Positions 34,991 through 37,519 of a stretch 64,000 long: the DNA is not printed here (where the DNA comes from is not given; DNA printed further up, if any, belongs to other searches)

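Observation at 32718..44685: ATPase-less 8-gene operon: one giant binding protein, two complete ABC permease pairs and three non-transporter envelope proteins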

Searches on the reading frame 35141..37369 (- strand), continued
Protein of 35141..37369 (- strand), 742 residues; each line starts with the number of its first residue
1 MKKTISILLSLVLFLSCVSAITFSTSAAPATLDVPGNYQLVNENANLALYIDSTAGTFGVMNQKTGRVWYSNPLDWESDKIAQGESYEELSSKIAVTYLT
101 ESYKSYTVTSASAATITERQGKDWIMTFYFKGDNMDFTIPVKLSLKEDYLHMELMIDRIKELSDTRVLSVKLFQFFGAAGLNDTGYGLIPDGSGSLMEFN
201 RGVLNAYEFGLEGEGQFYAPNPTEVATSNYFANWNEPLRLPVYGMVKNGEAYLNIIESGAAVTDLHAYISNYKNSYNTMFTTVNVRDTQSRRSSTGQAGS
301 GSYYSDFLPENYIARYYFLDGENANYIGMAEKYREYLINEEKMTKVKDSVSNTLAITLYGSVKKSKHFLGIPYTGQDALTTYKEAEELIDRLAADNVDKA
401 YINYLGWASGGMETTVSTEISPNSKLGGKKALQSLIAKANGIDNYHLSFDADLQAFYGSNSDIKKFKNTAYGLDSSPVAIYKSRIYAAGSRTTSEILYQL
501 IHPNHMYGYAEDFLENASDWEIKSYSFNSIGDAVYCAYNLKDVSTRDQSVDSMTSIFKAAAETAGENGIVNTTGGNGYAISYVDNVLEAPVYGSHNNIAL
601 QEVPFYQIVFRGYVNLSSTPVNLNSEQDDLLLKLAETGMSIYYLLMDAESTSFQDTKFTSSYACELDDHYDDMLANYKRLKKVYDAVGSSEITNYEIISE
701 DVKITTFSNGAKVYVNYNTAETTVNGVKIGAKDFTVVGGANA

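Call 28: predict_structure(alignment_id=A1)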
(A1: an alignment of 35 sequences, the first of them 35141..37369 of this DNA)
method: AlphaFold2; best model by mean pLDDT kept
length: 742 residues; sequences in the alignment: 35
mean_pLDDT: 88.0   pTM: 0.89
mean pLDDT of the five models: 88.0, 87.6, 87.1, 86.3, 84.9
residues with pLDDT >= 90: 475; 70-90: 203; 50-70: 43; < 50: 21
segments of 3 or more residues with pLDDT < 50: 21-30, 229-232, 484-490
pLDDT, mean of each block of 10 residues (from residue 1): 78 70 42 76 93 91 91 91 88 93 88 91 93 91 96 97 92 94 93 90 76 84 63 72 95 97 93 91 88 58 85 97 95 96 92 95 86 89 97 95 91 80 91 96 94 84 83 83 48 72 93 93 93 89 93 96 92 92 94 80 95 94 92 96 93 79 89 96 94 94 96 96 95 91 58
secondary structure, 60 per line:
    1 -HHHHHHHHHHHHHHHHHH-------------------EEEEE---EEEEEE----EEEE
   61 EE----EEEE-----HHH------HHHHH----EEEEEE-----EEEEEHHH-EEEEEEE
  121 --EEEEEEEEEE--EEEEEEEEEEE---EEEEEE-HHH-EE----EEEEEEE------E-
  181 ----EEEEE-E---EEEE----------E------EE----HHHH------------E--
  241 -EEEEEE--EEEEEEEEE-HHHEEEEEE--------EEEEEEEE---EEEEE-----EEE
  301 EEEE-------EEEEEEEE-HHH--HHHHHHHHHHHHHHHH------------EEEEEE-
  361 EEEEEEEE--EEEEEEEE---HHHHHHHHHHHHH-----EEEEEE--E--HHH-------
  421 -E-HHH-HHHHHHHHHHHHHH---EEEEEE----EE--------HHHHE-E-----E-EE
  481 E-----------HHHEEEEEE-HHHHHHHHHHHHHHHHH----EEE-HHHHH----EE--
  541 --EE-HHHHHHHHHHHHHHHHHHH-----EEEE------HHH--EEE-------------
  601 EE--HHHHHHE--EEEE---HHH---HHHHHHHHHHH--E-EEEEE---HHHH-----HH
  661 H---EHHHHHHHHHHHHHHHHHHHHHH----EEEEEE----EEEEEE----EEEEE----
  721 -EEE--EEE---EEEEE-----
elements in order (helices of 4 or more, strands of 3 or more residues): H2-19 E39-43 E47-52 E57-62 E67-70 H85-89 E94-99 E105-109 E114-120 E123-132 E135-145 E149-154 E166-172 E185-189 E195-198 H222-225 E242-247 E250-258 E263-268 E277-284 E288-292 E298-304 E312-319 H326-341 E354-359 E361-368 E371-378 H382-394 E400-405 H428-441 E445-450 H465-468 E479-481 E496-501 H503-519 E524-526 H528-532 H546-564 E570-573 E585-587 H605-610 E614-617 H627-637 E642-646 H650-653 H666-687 E692-697 E702-707 E712-716 E722-724 E727-729 E733-737
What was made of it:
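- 35141..37369 (-): Exported DUF5696 protein with a GH129/GH101-like fold (beta-sandwich, (beta/alpha)8 barrel, beta-sandwich). AF2 model pLDDT 88, pTM 0.89 (call 28).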

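Call 31: fold_search(model_id=the predicted structure, library=pdb)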
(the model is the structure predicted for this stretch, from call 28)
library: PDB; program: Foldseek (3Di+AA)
matches with E <= 10: 1415; with E <= 0.001: 319
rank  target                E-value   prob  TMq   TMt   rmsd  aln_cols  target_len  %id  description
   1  5opq_D                1.8e-33  1.00  0.63  0.70   7.3       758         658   14  A 3,6-anhydro-D-galactosidase produced by Zobellia galactanivorans. This is an exo-lytic enzyme that hydrolyzes termin (released 2017-11-29)
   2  8rzk_A                2.9e-33  1.00  0.63  0.69   6.0       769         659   13  The Michaelis complex of ZgGH129 D486N from Zobellia galactanivorans with neo-b/k-oligo-carrageenan tetrasaccharide (b (released 2024-07-31)
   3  5opq_A                1.3e-32  1.00  0.62  0.68   7.5       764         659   13  A 3,6-anhydro-D-galactosidase produced by Zobellia galactanivorans. This is an exo-lytic enzyme that hydrolyzes termin (released 2017-11-29)
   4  5wzn_A                2.6e-28  1.00  0.61  0.71   7.1       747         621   13  Alpha-N-acetylgalactosaminidase NagBb from Bifidobacterium bifidum - GalNAc complex (released 2017-06-07)
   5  5wzq_A                2.7e-28  1.00  0.60  0.71   6.8       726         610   13  Alpha-N-acetylgalactosaminidase NagBb from Bifidobacterium bifidum - quadruple mutant (released 2017-06-07)
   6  5wzp_A                1.4e-27  1.00  0.59  0.71   7.2       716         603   13  Alpha-N-acetylgalactosaminidase NagBb from Bifidobacterium bifidum - ligand free (released 2017-06-07)
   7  5wzr_A                2.1e-27  1.00  0.61  0.71   7.0       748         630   13  Alpha-N-acetylgalactosaminidase NagBb from Bifidobacterium bifidum - Gal-NHAc-DNJ complex (released 2017-06-07)
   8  5wzq_B                3.2e-27  1.00  0.59  0.70   6.9       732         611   14  Alpha-N-acetylgalactosaminidase NagBb from Bifidobacterium bifidum - quadruple mutant (released 2017-06-07)
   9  5wzn_B                4.7e-27  1.00  0.62  0.74   6.1       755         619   13  Alpha-N-acetylgalactosaminidase NagBb from Bifidobacterium bifidum - GalNAc complex (released 2017-06-07)
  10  5wzr_B                5.5e-27  1.00  0.62  0.72   6.3       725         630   12  Alpha-N-acetylgalactosaminidase NagBb from Bifidobacterium bifidum - Gal-NHAc-DNJ complex (released 2017-06-07)
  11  5wzp_B                8.5e-27  1.00  0.60  0.72   6.7       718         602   13  Alpha-N-acetylgalactosaminidase NagBb from Bifidobacterium bifidum - ligand free (released 2017-06-07)
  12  6sh9_B                1.4e-19  1.00  0.48  0.30   8.7       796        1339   10  EngBF DARPin Fusion 4b D12 (released 2019-11-06)
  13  6qev_B                7.5e-19  1.00  0.48  0.30   8.7       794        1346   10  EngBF DARPin Fusion 4b B6 (released 2019-11-06)
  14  5a58_A                2.7e-18  1.00  0.47  0.34   9.2       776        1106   10  The structure of GH101 D764N mutant from Streptococcus pneumoniae TIGR4 in complex with serinyl T-antigen (released 2015-09-02)
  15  6qfk_A                4.4e-18  1.00  0.48  0.30   8.6       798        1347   10  EngBF DARPin Fusion 4b G10 (released 2019-11-06)
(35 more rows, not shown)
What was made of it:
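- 35141..37369 (-): Foldseek matches ZgGH129 at 1.8e-33 and NagBb at 2.6e-28, then GH101, GH31 and GH36 (call 31).
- On CAZy GH129: The top Foldseek hits are all GH129 chains, E 1.8e-33 to 8.5e-27 (call 31).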

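Call 38: search_protein_families(library=pfam, alignment_id=A3, max_evalue=0.00001)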
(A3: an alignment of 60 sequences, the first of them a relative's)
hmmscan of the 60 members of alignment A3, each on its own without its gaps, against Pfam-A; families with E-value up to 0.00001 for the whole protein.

A. member 1, L001:1306-2415:+ (369 aa): 1 family
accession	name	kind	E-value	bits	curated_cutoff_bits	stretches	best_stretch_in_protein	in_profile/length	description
PF04616.20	Glyco_hydro_43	-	1.2e-14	54.8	32.2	1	147-299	94-230/288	Glycosyl hydrolases family 43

B. families by the number of members that match (of 60 scanned): 64 families (the first 25 are shown)
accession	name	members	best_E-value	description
PF01547.30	SBP_bac_1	11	4.8e-28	Bacterial extracellular solute-binding protein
PF13416.11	SBP_bac_8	9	3.1e-26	Bacterial extracellular solute-binding protein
PF04616.20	Glyco_hydro_43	3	2.8e-36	Glycosyl hydrolases family 43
PF16875.11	Glyco_hydro_36N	2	1.1e-80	Glycosyl hydrolase family 36 N-terminal domain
PF00296.26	Bac_luciferase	2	9.2e-51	Luciferase-like monooxygenase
PF01596.23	Methyltransf_3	2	4.9e-48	O-methyltransferase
PF00005.33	ABC_tran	2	5.4e-34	ABC transporter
PF00294.29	PfkB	2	1.3e-30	pfkB family carbohydrate kinase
PF00701.28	DHDPS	2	3.2e-30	Dihydrodipicolinate synthetase family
PF00149.33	Metallophos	2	1.7e-14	Calcineurin-like phosphoesterase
PF13578.12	Methyltransf_24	2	7.4e-12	Methyltransferase domain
PF17912.7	OB_MalK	2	7.3e-11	MalK OB fold domain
PF12840.13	HTH_20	2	2.3e-08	Helix-turn-helix domain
PF01022.26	HTH_5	2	3.7e-08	Bacterial regulatory protein, arsR family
PF01047.28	MarR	2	5.3e-08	MarR family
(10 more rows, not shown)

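Call 40: search_protein_families(library=pfam, proteins=[L001:13934-15439:+, L044:4361-5557:+, L045:11529-13058:+, L049:13825-15195:+, L051:14021-15499:+, L054:14012-15610:+, L056:14189-15664:+, L058:5726-7063:+, L059:11477-12742:+, L063:13636-15960:+], max_evalue=0.0001)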
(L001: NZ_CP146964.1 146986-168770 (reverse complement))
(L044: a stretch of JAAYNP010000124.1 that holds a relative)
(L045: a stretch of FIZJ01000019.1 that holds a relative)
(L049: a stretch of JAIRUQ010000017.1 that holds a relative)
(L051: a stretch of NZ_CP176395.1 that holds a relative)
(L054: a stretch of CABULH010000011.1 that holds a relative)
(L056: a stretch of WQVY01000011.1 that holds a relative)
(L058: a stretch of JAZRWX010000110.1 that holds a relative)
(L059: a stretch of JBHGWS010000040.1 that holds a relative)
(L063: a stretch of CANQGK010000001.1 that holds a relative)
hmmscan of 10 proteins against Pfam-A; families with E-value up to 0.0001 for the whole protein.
L001:13934-15439:+ (501 aa): 1 family
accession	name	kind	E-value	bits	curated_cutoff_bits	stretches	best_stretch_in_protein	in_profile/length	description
PF01547.30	SBP_bac_1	-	1.2e-12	48.9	26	1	93-358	9-275/307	Bacterial extracellular solute-binding protein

L044:4361-5557:+ (398 aa): 1 family
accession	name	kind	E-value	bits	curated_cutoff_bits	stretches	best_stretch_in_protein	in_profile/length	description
PF01270.23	Glyco_hydro_8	-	1.9e-24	86.8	24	1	59-379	45-338/341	Glycosyl hydrolases family 8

L045:11529-13058:+ (509 aa): 2 families
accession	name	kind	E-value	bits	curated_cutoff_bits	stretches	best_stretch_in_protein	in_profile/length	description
PF04616.20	Glyco_hydro_43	-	2.8e-36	125.8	32.2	1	10-277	3-288/288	Glycosyl hydrolases family 43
PF17851.8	GH43_C2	-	6.9e-27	94.9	22.7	1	320-507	8-203/203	Beta xylosidase C-terminal Concanavalin A-like domain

L049:13825-15195:+ (456 aa): 2 families
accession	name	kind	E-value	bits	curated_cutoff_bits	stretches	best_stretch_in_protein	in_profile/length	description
PF13416.11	SBP_bac_8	-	1.1e-13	52.1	27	1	73-363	3-234/279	Bacterial extracellular solute-binding protein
PF01547.30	SBP_bac_1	-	5.8e-12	46.7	26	1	90-360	31-289/307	Bacterial extracellular solute-binding protein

L051:14021-15499:+ (492 aa): 2 families
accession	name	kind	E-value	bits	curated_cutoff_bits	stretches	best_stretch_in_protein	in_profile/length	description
PF13416.11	SBP_bac_8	-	8.9e-25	88.5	27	1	111-404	6-264/279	Bacterial extracellular solute-binding protein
PF01547.30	SBP_bac_1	-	9.7e-19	68.9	26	1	109-389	15-306/307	Bacterial extracellular solute-binding protein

L054:14012-15610:+ (532 aa): 2 families
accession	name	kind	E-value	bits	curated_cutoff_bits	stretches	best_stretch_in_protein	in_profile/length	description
PF01547.30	SBP_bac_1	-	4.8e-26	92.9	26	1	158-445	16-306/307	Bacterial extracellular solute-binding protein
PF13416.11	SBP_bac_8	-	7e-19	69.1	27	1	157-447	4-251/279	Bacterial extracellular solute-binding protein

L056:14189-15664:+ (491 aa): 1 family
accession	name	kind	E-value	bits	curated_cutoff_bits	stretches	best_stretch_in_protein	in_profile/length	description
PF01547.30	SBP_bac_1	-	3.9e-11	43.9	26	1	102-379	15-297/307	Bacterial extracellular solute-binding protein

L058:5726-7063:+ (446 aa): 2 families
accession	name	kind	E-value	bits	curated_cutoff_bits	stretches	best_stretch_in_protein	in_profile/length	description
PF16875.11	Glyco_hydro_36N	-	1.1e-80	271.2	27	1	36-291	2-253/253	Glycosyl hydrolase family 36 N-terminal domain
PF02065.24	Melibiase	-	2.4e-56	191.6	27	1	296-445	2-152/347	Melibiase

L059:11477-12742:+ (421 aa): 1 family
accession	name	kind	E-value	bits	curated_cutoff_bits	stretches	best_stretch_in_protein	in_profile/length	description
PF01547.30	SBP_bac_1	-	1.1e-14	55.7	26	1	68-347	23-301/307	Bacterial extracellular solute-binding protein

L063:13636-15960:+ (774 aa): 3 families
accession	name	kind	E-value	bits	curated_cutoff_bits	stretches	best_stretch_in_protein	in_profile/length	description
PF03632.21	Glyco_hydro_65m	-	5.3e-94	315.7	27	1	330-689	1-370/371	Glycosyl hydrolase family 65 central catalytic domain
PF03636.21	Glyco_hydro_65N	-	1e-45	156.7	26.6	1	15-275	1-233/233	Glycosyl hydrolase family 65, N-terminal domain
PF03633.20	Glyco_hydro_65C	-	2.4e-08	34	22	1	699-758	1-59/62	Glycosyl hydrolase family 65, C-terminal domain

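Call 52: search_solved_structures(query=A5, max_evalue=1, show_alignments=3)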
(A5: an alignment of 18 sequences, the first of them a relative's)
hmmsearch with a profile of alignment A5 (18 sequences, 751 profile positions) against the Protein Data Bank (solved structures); distinct sequences matched with E-value up to 1: 17.
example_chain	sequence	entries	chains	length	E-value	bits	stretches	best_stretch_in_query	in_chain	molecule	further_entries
8rzk_A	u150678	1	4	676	1.5e-10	43.4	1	56-458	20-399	Conserved hypothetical periplasmic protein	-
8rzg_A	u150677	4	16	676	1.5e-10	43.4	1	56-459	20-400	Conserved hypothetical periplasmic protein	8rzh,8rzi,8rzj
5opq_A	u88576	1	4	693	1.7e-10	43.2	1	56-459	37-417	3,6-anhydro-D-galactosidase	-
5wzq_A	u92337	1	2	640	4.1e-08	35.3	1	325-474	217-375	Alpha-N-acetylgalactosaminidase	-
5wzn_A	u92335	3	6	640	1.3e-07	33.7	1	325-466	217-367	Alpha-N-acetylgalactosaminidase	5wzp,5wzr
6y9t_A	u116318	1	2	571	0.011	17.3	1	425-488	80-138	Alpha-glucosidase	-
6sao_A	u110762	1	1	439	0.035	15.7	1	424-554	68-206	amylase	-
7p43_A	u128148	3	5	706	0.11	14.1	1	417-480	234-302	1,4-alpha-glucan-branching enzyme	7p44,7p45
1ea9_C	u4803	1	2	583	0.13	13.8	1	432-491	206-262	CYCLOMALTODEXTRINASE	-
7ml5_A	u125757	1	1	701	0.13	13.8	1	405-548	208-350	Isoform 2 of 1,4-alpha-glucan-branching enzyme, chloroplastic/amyloplastic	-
3vu2_A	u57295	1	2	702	0.17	13.4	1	405-548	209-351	1,4-alpha-glucan-branching enzyme, chloroplastic/amyloplastic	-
3amk_A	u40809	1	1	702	0.17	13.4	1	405-548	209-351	Os06g0726400 protein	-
6joy_A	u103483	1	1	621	0.19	13.2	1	431-555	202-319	1,4-alpha-glucan branching enzyme GlgB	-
3aml_A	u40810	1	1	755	0.2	13.2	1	405-548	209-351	Os06g0726400 protein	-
5m99_B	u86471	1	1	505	0.62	11.6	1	431-492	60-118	Alpha-amylase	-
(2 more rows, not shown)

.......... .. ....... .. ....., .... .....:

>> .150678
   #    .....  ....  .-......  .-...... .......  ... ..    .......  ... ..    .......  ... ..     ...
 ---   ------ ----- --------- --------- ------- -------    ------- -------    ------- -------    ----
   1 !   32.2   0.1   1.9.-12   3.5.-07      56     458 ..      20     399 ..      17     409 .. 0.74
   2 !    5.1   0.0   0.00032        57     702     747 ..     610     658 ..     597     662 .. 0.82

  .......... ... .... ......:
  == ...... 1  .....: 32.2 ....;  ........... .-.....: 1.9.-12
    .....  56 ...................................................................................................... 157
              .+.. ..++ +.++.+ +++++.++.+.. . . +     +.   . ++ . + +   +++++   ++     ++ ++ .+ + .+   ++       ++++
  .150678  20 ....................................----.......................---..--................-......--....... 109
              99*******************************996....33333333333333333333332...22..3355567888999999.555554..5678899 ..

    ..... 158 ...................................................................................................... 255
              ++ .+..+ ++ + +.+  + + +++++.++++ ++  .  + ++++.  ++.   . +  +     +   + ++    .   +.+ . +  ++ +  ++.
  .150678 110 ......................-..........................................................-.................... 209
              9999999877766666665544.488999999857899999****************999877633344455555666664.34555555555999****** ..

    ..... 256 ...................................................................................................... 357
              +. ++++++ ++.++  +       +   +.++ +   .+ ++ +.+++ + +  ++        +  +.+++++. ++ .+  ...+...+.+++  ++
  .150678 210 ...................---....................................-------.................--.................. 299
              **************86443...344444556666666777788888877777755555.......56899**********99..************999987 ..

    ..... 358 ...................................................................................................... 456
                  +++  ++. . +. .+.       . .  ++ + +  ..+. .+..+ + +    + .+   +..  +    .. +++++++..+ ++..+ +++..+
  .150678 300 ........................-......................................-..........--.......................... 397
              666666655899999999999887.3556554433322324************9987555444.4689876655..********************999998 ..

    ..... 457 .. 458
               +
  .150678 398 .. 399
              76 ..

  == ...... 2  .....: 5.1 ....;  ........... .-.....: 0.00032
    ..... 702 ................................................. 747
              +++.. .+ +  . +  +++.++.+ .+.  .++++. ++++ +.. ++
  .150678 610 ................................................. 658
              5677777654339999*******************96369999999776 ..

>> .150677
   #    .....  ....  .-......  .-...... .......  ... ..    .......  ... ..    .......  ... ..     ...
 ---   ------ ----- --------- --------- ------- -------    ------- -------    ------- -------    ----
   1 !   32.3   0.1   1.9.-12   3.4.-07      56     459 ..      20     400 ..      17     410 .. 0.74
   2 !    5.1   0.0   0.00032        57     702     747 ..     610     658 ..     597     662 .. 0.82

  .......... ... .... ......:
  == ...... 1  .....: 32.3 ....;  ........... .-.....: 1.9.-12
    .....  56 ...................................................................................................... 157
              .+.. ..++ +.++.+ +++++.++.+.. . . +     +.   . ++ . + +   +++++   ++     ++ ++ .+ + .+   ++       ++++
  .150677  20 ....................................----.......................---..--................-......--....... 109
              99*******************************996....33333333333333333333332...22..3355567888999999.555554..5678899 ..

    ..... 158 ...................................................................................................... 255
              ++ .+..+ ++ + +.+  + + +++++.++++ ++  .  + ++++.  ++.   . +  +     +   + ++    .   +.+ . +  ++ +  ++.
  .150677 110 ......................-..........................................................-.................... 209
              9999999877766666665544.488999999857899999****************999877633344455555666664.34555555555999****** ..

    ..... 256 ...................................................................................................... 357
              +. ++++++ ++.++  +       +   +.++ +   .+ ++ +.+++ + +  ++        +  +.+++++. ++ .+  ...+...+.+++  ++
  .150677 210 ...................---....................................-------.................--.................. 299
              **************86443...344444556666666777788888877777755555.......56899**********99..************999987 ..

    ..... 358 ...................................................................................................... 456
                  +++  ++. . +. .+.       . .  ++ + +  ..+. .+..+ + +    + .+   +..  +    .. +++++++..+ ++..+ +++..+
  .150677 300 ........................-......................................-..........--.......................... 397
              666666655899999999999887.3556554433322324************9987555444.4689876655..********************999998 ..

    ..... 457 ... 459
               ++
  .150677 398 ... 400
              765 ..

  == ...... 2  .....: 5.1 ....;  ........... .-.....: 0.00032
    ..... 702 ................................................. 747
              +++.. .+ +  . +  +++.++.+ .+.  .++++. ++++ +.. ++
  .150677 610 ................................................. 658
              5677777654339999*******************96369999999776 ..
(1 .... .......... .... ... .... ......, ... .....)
